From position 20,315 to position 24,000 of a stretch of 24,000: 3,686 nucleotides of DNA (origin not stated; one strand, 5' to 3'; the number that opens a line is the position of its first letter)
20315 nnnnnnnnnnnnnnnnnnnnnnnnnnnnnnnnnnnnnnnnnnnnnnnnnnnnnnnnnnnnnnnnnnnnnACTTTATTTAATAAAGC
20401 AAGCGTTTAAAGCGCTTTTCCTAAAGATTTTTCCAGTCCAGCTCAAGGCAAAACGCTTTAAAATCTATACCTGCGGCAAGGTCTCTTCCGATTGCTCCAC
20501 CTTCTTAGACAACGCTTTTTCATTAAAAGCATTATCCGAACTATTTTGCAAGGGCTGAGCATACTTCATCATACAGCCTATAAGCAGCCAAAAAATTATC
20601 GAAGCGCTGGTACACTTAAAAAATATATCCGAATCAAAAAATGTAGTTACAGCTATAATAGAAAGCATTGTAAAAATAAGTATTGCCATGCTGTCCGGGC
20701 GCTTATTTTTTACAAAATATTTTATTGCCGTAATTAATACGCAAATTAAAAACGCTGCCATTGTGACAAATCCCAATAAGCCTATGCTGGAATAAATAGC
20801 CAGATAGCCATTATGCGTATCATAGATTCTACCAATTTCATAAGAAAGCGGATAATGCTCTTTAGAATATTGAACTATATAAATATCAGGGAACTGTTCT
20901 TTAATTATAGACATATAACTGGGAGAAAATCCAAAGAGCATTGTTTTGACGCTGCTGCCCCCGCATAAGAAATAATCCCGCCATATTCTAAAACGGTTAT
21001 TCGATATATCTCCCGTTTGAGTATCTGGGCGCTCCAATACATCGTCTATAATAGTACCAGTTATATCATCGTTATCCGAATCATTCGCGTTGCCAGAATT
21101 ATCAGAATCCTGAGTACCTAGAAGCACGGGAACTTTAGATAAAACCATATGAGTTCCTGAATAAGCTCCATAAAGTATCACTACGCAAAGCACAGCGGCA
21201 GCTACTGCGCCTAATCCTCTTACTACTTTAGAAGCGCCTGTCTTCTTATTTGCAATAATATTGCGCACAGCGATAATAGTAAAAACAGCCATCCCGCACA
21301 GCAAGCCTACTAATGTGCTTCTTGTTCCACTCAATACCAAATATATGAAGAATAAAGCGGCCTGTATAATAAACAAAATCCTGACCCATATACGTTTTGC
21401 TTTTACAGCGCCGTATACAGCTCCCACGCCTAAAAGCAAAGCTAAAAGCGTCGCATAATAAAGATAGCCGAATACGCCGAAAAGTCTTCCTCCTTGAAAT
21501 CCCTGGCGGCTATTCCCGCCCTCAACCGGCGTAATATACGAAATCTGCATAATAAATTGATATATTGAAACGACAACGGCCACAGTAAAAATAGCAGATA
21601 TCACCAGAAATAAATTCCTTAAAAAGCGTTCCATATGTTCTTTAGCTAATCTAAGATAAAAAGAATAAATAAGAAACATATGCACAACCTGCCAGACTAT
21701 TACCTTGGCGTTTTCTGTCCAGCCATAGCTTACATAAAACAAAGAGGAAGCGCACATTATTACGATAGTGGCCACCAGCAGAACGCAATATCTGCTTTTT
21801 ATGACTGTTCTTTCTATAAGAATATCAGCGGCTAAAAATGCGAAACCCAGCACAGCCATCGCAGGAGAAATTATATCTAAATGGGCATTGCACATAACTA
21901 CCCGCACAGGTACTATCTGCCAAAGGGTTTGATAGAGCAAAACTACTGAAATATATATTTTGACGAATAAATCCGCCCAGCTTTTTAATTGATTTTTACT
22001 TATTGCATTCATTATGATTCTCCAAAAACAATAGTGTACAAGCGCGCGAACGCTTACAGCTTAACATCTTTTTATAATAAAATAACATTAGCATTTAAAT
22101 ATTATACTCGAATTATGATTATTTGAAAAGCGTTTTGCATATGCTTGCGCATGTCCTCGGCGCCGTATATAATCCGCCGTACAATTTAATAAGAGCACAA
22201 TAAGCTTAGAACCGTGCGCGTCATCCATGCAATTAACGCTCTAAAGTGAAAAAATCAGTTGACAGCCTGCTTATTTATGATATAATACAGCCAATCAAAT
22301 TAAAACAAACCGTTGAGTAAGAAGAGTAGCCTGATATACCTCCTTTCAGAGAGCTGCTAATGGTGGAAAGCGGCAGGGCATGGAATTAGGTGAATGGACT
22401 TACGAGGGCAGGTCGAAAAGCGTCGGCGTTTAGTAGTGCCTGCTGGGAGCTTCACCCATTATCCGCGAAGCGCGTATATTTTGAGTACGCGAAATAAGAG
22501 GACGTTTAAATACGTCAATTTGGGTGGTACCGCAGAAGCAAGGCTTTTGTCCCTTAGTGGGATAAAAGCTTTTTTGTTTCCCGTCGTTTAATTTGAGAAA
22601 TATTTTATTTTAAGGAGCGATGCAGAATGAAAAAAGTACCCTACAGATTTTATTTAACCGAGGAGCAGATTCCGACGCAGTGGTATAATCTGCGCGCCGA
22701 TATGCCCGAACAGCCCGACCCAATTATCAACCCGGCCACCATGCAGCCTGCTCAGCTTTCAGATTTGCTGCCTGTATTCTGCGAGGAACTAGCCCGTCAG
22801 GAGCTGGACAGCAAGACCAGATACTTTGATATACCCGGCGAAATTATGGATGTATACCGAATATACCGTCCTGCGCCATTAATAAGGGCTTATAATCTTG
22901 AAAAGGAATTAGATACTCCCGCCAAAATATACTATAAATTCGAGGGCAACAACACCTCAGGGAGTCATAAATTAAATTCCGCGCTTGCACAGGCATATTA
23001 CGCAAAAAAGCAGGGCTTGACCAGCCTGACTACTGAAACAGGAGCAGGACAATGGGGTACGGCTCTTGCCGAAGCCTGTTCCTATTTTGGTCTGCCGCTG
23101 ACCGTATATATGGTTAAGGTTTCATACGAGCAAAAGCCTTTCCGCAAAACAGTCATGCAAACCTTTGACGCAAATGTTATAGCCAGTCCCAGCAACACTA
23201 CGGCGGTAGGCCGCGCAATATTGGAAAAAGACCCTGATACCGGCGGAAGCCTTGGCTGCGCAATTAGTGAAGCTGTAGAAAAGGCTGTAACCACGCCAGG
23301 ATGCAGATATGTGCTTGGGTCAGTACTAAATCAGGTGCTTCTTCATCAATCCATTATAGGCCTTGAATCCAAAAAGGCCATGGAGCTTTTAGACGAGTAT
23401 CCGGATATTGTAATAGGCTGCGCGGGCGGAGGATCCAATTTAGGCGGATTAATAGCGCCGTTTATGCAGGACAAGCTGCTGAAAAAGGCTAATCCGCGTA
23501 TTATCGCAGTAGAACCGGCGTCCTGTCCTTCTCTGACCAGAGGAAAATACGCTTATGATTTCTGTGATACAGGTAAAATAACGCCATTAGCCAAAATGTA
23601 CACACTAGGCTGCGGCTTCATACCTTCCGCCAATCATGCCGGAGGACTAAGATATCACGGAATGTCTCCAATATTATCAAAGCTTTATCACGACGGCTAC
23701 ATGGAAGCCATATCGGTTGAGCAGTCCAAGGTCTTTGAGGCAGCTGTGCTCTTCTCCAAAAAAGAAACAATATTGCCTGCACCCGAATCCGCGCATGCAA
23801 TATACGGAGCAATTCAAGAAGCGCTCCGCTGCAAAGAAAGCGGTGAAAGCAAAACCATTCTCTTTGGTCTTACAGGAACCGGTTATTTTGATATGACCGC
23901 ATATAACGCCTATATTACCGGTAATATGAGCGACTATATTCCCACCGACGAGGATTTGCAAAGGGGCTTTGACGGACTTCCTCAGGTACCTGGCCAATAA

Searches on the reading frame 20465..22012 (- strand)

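Call 14: search_protein_families(library=pfam, proteins=[window:20465-22012:-])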
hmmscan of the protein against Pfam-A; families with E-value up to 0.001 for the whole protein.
window:20465-22012:- (515 aa): 1 family
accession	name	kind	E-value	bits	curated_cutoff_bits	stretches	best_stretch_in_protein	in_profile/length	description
PF04932.20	Wzy_C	-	7.1e-13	49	31.7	1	218-417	3-147/149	O-Antigen ligase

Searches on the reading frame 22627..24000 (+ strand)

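Call 14: search_protein_families(library=pfam, proteins=[window:22627-24000:+])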
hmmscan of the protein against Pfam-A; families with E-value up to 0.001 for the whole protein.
window:22627-24000:+ (457 aa): 1 family
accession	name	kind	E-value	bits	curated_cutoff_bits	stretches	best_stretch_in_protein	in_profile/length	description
PF00291.31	PALP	-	1.1e-40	140.2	35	1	79-417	4-295/295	Pyridoxal-phosphate dependent enzyme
